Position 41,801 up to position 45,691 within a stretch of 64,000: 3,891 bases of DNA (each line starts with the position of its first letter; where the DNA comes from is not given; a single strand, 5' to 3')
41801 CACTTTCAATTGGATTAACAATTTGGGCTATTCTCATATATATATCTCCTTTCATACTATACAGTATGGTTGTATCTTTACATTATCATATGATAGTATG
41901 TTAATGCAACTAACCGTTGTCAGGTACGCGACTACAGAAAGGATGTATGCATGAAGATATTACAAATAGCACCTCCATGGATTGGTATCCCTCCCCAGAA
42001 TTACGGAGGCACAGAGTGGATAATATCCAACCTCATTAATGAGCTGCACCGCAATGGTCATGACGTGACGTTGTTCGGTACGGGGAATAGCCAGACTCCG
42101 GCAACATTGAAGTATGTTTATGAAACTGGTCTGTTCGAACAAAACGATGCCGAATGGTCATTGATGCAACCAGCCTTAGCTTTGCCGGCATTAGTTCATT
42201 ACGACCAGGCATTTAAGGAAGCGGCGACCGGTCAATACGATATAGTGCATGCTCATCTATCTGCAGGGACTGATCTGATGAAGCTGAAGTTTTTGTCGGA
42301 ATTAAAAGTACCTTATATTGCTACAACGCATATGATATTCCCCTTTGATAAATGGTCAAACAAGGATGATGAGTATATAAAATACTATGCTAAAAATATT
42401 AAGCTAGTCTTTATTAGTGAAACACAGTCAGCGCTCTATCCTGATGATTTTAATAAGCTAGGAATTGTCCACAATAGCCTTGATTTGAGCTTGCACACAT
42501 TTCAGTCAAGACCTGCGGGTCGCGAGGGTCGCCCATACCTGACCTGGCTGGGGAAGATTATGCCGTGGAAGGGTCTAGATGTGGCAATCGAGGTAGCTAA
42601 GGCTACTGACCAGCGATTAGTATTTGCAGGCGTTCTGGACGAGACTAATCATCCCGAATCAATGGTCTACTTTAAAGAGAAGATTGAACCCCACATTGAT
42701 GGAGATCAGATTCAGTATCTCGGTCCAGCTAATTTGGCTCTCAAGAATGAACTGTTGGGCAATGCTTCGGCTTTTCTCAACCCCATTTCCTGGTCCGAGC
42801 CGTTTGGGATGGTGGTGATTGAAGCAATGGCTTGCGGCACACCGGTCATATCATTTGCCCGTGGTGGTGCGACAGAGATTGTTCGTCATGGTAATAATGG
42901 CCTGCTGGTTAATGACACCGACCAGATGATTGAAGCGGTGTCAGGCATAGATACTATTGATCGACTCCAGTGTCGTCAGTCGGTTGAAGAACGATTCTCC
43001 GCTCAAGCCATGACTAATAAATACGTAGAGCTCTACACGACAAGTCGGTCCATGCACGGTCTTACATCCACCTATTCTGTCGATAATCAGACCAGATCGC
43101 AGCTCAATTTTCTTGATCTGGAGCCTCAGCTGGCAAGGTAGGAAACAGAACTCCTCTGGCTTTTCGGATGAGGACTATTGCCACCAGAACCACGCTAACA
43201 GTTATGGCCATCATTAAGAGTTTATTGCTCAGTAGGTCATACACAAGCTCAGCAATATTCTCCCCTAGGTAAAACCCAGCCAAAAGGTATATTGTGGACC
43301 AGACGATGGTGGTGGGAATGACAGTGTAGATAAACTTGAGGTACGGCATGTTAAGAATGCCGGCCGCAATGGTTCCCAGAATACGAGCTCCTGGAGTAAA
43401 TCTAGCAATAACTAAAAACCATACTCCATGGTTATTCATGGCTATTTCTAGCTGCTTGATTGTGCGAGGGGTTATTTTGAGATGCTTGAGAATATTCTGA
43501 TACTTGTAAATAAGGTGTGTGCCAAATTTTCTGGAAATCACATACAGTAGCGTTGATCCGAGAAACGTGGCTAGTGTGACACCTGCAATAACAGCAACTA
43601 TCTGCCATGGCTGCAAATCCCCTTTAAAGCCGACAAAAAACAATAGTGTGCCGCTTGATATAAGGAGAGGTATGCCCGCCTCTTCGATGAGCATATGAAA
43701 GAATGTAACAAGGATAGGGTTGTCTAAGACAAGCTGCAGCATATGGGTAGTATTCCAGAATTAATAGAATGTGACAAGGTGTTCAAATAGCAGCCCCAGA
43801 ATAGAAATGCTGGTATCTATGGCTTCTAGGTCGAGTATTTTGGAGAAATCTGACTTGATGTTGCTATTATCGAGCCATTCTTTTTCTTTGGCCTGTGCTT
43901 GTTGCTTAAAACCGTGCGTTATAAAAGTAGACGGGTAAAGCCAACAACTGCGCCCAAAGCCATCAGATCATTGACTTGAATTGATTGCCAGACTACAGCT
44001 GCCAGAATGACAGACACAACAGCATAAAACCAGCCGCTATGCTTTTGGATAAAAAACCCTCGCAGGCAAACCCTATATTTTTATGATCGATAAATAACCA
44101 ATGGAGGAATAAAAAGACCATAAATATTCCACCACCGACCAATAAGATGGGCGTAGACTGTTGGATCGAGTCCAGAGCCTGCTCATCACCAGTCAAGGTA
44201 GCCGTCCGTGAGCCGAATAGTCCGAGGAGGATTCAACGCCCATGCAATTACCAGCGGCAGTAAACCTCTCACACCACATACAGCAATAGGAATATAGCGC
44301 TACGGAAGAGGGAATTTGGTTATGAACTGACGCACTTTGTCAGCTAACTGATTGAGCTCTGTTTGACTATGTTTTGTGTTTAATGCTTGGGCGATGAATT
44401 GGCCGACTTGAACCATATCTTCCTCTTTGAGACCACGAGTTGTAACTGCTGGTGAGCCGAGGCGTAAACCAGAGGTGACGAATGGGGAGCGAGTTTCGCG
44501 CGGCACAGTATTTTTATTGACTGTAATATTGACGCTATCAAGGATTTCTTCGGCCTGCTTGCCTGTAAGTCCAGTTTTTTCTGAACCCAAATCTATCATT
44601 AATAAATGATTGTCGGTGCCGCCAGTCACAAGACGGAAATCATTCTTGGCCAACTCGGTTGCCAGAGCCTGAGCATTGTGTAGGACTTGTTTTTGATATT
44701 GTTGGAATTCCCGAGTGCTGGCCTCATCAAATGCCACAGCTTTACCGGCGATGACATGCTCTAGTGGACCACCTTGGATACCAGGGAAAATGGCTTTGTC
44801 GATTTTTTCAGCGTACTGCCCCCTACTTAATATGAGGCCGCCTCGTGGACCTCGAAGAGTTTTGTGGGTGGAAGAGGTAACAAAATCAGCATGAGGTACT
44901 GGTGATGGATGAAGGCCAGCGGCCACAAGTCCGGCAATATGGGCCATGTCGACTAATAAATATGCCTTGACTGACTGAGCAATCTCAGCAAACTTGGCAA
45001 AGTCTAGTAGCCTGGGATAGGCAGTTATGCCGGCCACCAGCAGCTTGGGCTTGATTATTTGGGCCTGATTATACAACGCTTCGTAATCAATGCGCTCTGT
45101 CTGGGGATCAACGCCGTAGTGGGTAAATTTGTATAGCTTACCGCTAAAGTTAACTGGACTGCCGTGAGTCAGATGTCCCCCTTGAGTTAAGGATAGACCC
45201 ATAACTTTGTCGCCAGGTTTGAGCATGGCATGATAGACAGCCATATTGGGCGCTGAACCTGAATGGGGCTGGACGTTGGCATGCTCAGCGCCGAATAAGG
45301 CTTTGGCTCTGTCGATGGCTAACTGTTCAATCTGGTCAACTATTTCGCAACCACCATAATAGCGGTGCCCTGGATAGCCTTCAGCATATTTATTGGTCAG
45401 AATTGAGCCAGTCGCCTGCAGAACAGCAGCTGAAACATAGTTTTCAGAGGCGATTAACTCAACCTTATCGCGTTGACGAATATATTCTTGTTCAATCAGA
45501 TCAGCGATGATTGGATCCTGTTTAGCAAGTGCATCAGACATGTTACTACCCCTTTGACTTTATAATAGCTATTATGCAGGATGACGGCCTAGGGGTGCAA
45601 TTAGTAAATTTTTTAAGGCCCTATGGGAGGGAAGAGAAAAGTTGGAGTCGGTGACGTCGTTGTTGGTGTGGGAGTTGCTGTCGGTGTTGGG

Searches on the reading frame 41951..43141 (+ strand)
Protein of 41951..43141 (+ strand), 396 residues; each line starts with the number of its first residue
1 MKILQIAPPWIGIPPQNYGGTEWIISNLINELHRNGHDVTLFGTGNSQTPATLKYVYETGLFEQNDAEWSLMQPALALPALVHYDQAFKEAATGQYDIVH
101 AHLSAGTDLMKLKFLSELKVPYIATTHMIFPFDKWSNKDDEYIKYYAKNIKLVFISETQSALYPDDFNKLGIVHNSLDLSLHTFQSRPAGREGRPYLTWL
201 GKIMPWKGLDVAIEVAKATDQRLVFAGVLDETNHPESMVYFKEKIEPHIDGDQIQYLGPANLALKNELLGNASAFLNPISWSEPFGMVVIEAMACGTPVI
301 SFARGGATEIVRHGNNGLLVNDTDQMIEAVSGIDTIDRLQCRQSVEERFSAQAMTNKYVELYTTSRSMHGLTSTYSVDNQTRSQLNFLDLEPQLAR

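Call 15: search_protein_families(library=ncbifam, proteins=[window:41951-43141:+], max_evalue=0.001)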
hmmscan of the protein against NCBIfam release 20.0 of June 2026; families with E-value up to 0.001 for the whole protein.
window:41951-43141:+ (396 aa): 27 families (the best 25 are shown)
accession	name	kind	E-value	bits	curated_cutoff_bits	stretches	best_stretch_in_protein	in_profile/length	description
TIGR02149.1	glgA_Coryne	subfamily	7e-18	64.9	302.4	1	192-329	202-340/391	glycogen synthase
TIGR03999.1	thiol_BshA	equivalog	1.3e-15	57.3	273.7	1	214-364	223-372/375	N-acetyl-alpha-D-glucosaminyl L-malate synthase BshA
NF041010.1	glycosy_Agl16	equivalog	7.3e-15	54.7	575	1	168-342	156-323/352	glycosylation protein Agl16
NF041876.1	EPS_EpsE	equivalog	7.8e-15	55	400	1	219-334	244-359/389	exopolysaccharide biosynthesis GT4 family glycosyltransferase EpsE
TIGR03449.1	mycothiol_MshA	equivalog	3.9e-14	52.4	462.5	1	268-376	300-401/406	D-inositol-3-phosphate glycosyltransferase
TIGR03088.1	stp2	hypoth_equivalog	1.4e-13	50.7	409.05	1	272-364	273-372/374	TIGR03088 family PEP-CTERM/XrtA system glycosyltransferase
TIGR02472.1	sucr_P_syn_N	equivalog_domain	8.6e-12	44.6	576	1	274-325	343-393/439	sucrose-phosphate synthase, putative, glycosyltransferase domain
TIGR04047.1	MSMEG_0565_glyc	hypoth_equivalog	1.3e-11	44.2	259.85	1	28-363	21-372/373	MSMEG_0565 family glycosyltransferase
NF046085.1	XrtY_assoc_Gly1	equivalog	2.7e-11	42.9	400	1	191-364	206-383/387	XrtY-associated glycosyltransferase XYAG1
NF038295.1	EPS_HpsP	equivalog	2e-10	40.2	550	1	181-363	194-385/388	hormogonium polysaccharide biosynthesis glycosyltransferase HpsP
NF041139.1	TreT_Thcocales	equivalog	2.5e-10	39.7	775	1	193-333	228-374/412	trehalose synthase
NF053787.1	GlcN_PG_synth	equivalog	4.7e-10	38.8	480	1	282-363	271-357/361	N-acetylglucosaminyl phosphatidylglycerol synthase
TIGR02470.1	sucr_synth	equivalog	2.1e-09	36.1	810.4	1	274-377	646-750/784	sucrose synthase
NF038229.1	Glyco4_Geo_Pelo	equivalog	1.7e-08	33.9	400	1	206-363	173-334/338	GPMC system family 4 glycosyltransferase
TIGR02468.1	sucrsPsyn_pln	equivalog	1.5e-07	29.6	1143.95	1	274-326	574-625/1051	sucrose-phosphate synthase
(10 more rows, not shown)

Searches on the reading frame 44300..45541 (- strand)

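Call 15: search_protein_families(library=ncbifam, proteins=[window:44300-45541:-], max_evalue=0.001)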
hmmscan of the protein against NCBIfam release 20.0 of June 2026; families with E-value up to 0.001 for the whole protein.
window:44300-45541:- (413 aa): 5 families
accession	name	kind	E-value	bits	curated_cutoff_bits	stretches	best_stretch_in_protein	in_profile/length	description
NF000586.1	PRK00011.1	subfamily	2.7e-186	619.2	335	1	9-412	1-403/404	serine hydroxymethyltransferase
NF010094.0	PRK13580.1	equivalog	2.9e-146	488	735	2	112-404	170-462/496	glycine hydroxymethyltransferase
TIGR04506.1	F_threo_transal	equivalog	4.8e-29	101.6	650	1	12-407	6-398/609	fluorothreonine transaldolase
TIGR01325.1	O_suc_HS_sulf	equivalog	0.00014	20.6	510.05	1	77-249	61-225/380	O-succinylhomoserine sulfhydrylase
TIGR00858.1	bioF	equivalog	0.00021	20.1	426.45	1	30-210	26-202/365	8-amino-7-oxononanoate synthase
